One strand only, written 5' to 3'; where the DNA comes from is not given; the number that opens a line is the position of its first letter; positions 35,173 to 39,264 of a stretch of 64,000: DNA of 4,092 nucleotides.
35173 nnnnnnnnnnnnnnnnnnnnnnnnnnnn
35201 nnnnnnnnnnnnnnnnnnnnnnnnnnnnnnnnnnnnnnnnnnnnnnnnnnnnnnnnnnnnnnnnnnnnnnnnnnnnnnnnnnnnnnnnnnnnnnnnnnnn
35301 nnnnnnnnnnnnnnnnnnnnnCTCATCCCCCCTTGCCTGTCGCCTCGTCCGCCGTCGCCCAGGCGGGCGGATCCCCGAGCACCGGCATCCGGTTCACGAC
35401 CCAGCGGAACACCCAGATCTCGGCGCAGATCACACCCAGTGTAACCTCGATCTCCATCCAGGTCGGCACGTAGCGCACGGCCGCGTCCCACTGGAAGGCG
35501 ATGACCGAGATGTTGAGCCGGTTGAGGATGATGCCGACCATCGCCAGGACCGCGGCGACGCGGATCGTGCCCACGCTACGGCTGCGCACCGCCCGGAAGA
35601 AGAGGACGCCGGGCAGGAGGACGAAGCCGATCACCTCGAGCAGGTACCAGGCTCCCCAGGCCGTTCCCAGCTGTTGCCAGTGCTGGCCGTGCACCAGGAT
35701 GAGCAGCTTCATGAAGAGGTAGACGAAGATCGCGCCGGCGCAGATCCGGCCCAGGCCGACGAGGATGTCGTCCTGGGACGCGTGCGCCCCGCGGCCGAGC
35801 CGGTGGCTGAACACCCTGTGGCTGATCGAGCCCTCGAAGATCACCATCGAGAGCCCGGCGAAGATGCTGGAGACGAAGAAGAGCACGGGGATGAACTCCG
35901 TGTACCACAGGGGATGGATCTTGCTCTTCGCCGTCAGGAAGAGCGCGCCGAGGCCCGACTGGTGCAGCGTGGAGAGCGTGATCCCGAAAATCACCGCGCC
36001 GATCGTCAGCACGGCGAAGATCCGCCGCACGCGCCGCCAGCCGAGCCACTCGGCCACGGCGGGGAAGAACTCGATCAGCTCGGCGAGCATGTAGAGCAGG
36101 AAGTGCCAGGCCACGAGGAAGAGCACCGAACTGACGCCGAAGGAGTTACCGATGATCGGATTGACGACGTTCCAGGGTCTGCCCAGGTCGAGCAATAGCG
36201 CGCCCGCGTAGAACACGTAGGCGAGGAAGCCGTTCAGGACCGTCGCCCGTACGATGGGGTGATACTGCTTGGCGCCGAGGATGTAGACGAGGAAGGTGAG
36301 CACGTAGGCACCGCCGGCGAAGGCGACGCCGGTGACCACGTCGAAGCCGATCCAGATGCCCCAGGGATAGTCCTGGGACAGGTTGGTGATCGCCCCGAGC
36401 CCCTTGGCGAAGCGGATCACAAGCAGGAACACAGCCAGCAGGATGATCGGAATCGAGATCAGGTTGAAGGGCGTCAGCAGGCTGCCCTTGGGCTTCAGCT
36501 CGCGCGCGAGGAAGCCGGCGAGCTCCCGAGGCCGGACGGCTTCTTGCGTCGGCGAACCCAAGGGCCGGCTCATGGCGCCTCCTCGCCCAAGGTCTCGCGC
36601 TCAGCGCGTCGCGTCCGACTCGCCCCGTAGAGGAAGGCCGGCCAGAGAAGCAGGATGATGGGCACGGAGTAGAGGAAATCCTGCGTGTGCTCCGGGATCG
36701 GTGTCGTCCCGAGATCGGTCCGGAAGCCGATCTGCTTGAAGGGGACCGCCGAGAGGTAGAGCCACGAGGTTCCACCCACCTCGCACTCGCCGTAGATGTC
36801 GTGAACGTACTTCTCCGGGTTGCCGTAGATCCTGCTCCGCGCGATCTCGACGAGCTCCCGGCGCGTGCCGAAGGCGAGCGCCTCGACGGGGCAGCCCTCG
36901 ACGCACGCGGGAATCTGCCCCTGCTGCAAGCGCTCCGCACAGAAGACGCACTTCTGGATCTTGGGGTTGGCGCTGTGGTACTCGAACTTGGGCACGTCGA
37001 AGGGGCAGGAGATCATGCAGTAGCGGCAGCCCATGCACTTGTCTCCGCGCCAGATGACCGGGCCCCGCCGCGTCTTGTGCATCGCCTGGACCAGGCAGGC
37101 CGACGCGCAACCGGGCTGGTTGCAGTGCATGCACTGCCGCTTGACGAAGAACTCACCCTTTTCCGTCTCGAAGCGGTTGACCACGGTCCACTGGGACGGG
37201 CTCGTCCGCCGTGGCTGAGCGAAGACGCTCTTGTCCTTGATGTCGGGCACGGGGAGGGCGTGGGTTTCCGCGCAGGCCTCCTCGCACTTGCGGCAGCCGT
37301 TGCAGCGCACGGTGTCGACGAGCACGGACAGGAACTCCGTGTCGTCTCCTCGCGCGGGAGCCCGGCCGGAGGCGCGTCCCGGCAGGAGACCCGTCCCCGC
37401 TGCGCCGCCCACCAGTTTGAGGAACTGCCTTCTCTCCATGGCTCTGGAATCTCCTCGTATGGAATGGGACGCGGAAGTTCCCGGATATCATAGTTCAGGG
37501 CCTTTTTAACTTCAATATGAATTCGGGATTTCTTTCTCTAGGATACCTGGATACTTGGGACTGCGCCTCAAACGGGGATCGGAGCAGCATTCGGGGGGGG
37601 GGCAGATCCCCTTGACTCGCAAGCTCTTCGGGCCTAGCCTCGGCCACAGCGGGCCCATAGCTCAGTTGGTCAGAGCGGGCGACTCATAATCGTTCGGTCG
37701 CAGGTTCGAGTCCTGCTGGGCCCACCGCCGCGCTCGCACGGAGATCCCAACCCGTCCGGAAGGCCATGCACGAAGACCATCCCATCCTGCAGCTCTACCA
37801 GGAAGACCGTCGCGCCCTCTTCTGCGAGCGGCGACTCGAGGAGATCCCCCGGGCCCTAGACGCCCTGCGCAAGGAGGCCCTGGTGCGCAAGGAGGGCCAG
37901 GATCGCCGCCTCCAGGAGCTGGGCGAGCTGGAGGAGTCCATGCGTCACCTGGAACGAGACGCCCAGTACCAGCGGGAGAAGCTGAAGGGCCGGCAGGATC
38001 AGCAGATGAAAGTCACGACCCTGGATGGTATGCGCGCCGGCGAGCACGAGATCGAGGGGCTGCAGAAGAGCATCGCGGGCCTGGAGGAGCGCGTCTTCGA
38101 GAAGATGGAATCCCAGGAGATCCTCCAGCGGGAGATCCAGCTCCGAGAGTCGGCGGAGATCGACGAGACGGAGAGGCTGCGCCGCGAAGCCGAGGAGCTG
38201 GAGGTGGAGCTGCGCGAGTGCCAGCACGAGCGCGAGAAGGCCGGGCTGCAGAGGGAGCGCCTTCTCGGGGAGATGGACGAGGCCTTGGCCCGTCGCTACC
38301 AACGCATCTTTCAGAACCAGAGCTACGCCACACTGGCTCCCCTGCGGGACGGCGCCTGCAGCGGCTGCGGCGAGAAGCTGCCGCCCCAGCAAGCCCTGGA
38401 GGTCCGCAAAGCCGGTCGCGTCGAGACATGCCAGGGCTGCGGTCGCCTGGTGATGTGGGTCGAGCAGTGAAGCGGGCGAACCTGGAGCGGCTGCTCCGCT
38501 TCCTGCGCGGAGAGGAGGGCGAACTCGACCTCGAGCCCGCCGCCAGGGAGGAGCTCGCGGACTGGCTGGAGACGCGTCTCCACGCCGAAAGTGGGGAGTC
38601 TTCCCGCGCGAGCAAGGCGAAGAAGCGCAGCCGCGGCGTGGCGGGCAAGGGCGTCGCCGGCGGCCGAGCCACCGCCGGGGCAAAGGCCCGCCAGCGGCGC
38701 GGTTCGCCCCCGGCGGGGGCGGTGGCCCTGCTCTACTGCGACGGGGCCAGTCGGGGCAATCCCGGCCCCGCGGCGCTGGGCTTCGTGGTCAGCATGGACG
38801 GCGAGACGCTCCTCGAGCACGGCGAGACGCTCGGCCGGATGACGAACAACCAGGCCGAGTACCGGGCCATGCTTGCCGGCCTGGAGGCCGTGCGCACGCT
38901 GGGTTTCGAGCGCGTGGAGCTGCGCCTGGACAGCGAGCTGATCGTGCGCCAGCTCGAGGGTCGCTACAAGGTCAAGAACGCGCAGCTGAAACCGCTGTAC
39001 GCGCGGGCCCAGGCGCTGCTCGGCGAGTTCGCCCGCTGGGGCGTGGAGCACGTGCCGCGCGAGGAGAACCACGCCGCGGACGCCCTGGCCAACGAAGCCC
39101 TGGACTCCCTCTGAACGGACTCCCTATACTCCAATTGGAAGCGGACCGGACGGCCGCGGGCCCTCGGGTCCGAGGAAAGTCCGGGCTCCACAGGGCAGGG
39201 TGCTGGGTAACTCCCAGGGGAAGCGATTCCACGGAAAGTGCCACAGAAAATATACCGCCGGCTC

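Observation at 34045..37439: Hmc/Nhc/Cbc-type transmembrane redox module built around a 13-heme cytochrome c, in an FCB-like high-GC genome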

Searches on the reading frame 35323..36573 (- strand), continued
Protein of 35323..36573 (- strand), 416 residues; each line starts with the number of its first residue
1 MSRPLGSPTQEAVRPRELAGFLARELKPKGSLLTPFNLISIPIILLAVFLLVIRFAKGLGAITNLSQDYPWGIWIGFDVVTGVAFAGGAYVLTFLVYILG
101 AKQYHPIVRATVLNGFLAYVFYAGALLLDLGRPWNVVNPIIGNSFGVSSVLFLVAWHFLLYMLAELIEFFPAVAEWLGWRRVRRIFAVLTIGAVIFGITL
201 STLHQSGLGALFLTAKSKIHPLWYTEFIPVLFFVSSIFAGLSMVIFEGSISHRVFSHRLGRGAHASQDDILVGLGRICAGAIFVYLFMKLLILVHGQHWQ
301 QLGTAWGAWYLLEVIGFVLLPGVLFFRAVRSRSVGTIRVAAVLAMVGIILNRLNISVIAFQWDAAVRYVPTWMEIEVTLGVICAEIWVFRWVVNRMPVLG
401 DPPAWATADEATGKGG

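Call 76: find_related_loci(query=window:35323-36573:-, collection=metagenome_contigs, flank=4000)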
Query window:35323-36573:- (416 aa) in metagenome_contigs; peptide patterns used: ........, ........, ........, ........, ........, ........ (x = any residue, [..] = any of these).
600 stretches matched a pattern (row limit reached: there are more); 592 encode a relative of the query (tblastn E <= 1e-3); the best 80 are kept; 80 distinct loci.
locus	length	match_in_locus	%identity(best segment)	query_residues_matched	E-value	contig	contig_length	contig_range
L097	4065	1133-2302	72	25-414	0e+0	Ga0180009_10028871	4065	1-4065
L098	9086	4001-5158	75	16-401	0e+0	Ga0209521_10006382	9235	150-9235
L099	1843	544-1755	70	12-416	0e+0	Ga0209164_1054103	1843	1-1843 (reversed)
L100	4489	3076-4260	73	16-415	0e+0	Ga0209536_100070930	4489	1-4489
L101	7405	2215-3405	72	14-410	0e+0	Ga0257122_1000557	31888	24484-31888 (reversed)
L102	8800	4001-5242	66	1-414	0e+0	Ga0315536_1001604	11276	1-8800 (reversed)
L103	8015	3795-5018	69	7-414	0e+0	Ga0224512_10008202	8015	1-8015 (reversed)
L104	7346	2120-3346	69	5-410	0e+0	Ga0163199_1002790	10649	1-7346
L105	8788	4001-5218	68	16-416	0e+0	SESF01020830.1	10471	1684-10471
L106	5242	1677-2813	73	21-399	0e+0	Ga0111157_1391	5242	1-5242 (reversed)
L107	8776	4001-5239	67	2-410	0e+0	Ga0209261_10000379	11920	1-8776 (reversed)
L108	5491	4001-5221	68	1-409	0e+0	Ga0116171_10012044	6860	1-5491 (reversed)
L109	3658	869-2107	66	3-410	0e+0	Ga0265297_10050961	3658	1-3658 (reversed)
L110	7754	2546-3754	67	8-410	0e+0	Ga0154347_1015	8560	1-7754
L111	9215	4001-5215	67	6-410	0e+0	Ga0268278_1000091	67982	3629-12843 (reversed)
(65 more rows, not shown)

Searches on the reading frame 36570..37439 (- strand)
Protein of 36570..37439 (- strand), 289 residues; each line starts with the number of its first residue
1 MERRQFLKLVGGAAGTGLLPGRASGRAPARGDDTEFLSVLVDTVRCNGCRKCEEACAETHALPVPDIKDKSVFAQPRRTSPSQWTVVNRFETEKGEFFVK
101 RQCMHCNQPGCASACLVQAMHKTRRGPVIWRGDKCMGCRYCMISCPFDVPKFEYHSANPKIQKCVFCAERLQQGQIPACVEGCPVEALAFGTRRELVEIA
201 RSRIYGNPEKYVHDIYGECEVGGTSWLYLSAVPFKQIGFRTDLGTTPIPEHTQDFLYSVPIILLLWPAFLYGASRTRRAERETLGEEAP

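Call 7: search_protein_families(library=pfam, proteins=[window:36570-37439:-], max_evalue=0.1)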
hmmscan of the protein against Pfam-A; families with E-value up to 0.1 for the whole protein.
window:36570-37439:- (289 aa): 11 families
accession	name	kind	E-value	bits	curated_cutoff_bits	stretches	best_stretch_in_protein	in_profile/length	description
PF13247.11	Fer4_11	-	1.7e-20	73.5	26.2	1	97-193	4-100/100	4Fe-4S dicluster domain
PF12838.12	Fer4_7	-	3.2e-11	44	27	2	45-119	1-52/52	4Fe-4S dicluster domain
PF13187.11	Fer4_9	-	2.3e-08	34.4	27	2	134-187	1-51/52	4Fe-4S dicluster domain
PF12837.12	Fer4_6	-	2.6e-08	33.8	25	2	39-58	2-21/24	4Fe-4S binding domain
PF13237.11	Fer4_10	-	2e-07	31.2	25.5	2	132-184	6-53/53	4Fe-4S dicluster domain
PF14697.11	Fer4_21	-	1e-05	26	35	1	101-147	6-53/59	4Fe-4S dicluster domain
PF12797.12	Fer4_2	-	7.9e-05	22.8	24.5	2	133-147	8-22/22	4Fe-4S binding domain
PF00037.32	Fer4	-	0.00012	22.2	21.1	1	130-150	3-23/24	4Fe-4S binding domain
PF25160.1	LdpA_Fe-S-bd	-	0.00019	21.6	27.6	1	105-148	4-41/49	LdpA Fe-S cluster-binding domain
PF10518.14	TAT_signal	-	0.01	16.2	22.7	1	1-19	2-20/21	TAT (twin-arginine translocation) pathway signal sequence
PF12800.12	Fer4_4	-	0.032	15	24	0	133-147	2-16/17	4Fe-4S binding domain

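Call 8: search_protein_families(library=ncbifam, proteins=[window:36570-37439:-], max_evalue=0.1)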
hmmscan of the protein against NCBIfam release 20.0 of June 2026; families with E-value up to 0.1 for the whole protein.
window:36570-37439:- (289 aa): 50 families (the best 25 are shown)
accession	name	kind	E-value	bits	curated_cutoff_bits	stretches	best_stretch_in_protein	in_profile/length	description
NF045715.1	sulf_resp_HmcB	equivalog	5.4e-103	344.3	420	1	2-280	1-285/307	sulfate respiration complex iron-sulfur protein HmcB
NF008134.0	PRK10882.1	equivalog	2.2e-65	220.9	263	1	1-265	2-303/329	hydrogenase 2 operon protein HybA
TIGR01582.1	FDH-beta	equivalog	1.1e-38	133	334.7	1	34-229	19-220/283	formate dehydrogenase subunit beta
TIGR02951.1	DMSO_dmsB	equivalog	1.7e-30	106.2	214.1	1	40-196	5-156/161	DMSO/selenate family reductase complex B subunit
NF045797.1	DsrO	equivalog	1.8e-30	106.1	200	1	2-192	4-201/235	sulfate reduction electron transfer complex DsrMKJOP subunit DsrO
NF011569.0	PRK14993.1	equivalog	1.2e-27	96.9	416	1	3-191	5-186/244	tetrathionate reductase subunit TtrB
TIGR03149.1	cyt_nit_nrfC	equivalog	3e-22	79.1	377.6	1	3-193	4-184/225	cytochrome c nitrite reductase Fe-S protein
NF038355.1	FDH3_beta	equivalog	3.7e-21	76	240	2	38-168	4-122/180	formate dehydrogenase FDH3 subunit beta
TIGR03478.1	DMSO_red_II_bet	subfamily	4.9e-18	65.1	480.7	1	97-192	125-219/321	DMSO reductase family type II enzyme, iron-sulfur subunit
NF009408.0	PRK12769.1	equivalog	1.1e-17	63.4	1003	1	39-203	5-157/659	formate-dependent uric acid utilization protein AegA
NF041715.1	arsenate_red_ArrB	equivalog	1.2e-16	60.9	450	2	38-153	4-107/233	arsenate respiratory reductase iron-sulfur subunit ArrB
NF042979.1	EthbenzDh_ebdB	equivalog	2e-15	56.5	740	1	97-194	147-243/354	ethylbenzene dehydrogenase subunit beta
NF041782.1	mnquin_red_QrcC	equivalog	9.2e-15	54.9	400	1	39-156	3-122/239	menaquinone reductase iron-sulfur cluster-binding subunit QrcC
NF009451.0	PRK12809.1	equivalog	2.2e-14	52.7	1154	1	41-203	7-149/639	formate-dependent uric acid utilization protein YgfT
NF045766.1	PhenlGlyoxDHPadI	equivalog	5.2e-13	48.5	700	1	40-196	8-141/443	NADH-dependent phenylglyoxylate dehydrogenase subunit beta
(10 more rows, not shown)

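Call 34: search_solved_structures(query=window:36570-37439:-, max_evalue=1e-10)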
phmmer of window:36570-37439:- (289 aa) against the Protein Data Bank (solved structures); distinct sequences matched with E-value up to 1e-10: 14.
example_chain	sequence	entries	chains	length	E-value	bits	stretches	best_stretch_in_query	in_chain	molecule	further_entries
1kqf_B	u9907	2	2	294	2.5e-35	125.3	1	37-229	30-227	FORMATE DEHYDROGENASE, NITRATE-INDUCIBLE, IRON-SULFUR SUBUNIT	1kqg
30gj_B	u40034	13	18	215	1.1e-18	70.7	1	40-217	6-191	Formate dehydrogenase, beta subunit, putative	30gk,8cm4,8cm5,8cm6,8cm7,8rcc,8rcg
8rc8_B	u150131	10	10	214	1.1e-18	70.7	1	40-217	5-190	Formate dehydrogenase, beta subunit, putative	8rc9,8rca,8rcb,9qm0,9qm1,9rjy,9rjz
6sdr_B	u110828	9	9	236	1.3e-18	70.4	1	40-217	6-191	Formate dehydrogenase, beta subunit, putative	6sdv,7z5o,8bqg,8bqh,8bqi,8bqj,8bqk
4ydd_B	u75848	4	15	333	1e-17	67.5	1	95-191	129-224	DMSO reductase family type II enzyme, iron-sulfur subunit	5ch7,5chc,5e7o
1h0h_B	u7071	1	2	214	2.6e-17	66.2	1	40-205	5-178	FORMATE DEHYDROGENASE SUBUNIT BETA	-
2vpw_B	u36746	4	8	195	2.7e-17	66.1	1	40-193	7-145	NRFC PROTEIN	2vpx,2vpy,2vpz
6cz7_B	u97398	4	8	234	2.4e-16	63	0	39-154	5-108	4Fe-4S ferredoxin, iron-sulfur binding domain protein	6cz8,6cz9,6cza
2ivf_B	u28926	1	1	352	6.9e-15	58.2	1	97-193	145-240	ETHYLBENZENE DEHYDROGENASE BETA-SUBUNIT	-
9vap_B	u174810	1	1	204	3e-14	56.1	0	39-169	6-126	4Fe-4S dicluster domain-containing protein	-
1q16_B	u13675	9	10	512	8.2e-14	54.7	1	87-184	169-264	Respiratory nitrate reductase 1 beta chain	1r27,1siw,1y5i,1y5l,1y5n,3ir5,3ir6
3egw_B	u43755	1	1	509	2.3e-13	53.2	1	87-184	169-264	Respiratory nitrate reductase 1 beta chain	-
1y4z_B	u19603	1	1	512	2.3e-13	53.2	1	87-184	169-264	Respiratory nitrate reductase 1 beta chain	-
8c0z_C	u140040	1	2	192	1.4e-11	47.3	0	12-190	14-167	Iron-sulfur cluster-binding protein potential subunit of aldehyde oxidoreductase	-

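Call 48: list_cluster_members(proteins=[P0121, P0001, window:36570-37439:-, window:35169-35321:-])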
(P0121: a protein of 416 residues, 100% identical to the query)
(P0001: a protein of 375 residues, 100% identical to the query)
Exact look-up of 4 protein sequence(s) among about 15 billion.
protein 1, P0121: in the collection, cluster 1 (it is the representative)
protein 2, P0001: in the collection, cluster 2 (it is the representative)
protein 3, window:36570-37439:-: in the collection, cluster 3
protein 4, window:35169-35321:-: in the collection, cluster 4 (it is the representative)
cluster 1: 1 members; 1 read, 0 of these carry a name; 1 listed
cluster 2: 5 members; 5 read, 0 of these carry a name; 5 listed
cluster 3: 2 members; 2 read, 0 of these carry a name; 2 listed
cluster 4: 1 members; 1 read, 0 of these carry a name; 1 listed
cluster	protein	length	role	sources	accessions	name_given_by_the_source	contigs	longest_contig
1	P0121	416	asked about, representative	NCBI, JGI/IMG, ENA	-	-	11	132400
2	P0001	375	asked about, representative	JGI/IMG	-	-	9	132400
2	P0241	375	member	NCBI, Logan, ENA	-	-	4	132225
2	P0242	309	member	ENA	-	-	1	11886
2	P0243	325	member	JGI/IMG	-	-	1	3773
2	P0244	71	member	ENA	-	-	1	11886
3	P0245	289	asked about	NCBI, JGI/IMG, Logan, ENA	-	-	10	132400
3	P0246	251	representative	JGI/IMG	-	-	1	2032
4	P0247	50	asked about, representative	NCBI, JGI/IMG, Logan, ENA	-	-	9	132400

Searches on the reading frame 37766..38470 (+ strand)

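Call 10: search_protein_families(library=pfam, proteins=[window:37766-38470:+], max_evalue=0.001)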
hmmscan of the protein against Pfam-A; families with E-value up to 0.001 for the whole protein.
window:37766-38470:+ (234 aa): 2 families
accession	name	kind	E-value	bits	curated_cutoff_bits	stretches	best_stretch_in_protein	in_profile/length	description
PF02591.20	Zn_ribbon_9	-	9.1e-09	35.7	29.1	1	197-228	1-32/33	C4-type zinc ribbon domain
PF24481.2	CT398_CC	-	4.7e-05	23.7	27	1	29-184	22-178/180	CT398-like coiled coil hairpin domain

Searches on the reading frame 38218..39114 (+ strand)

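Call 10: search_protein_families(library=pfam, proteins=[window:38218-39114:+], max_evalue=0.001)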
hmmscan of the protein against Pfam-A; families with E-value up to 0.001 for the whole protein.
window:38218-39114:+ (298 aa): 2 families
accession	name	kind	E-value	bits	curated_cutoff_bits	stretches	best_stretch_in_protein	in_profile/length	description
PF13456.12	RVT_3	-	3.6e-22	79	21.6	1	174-294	2-123/123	Reverse transcriptase-like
PF00075.30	RNase_H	-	6.5e-10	39.8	25.8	1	171-294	5-139/141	RNase H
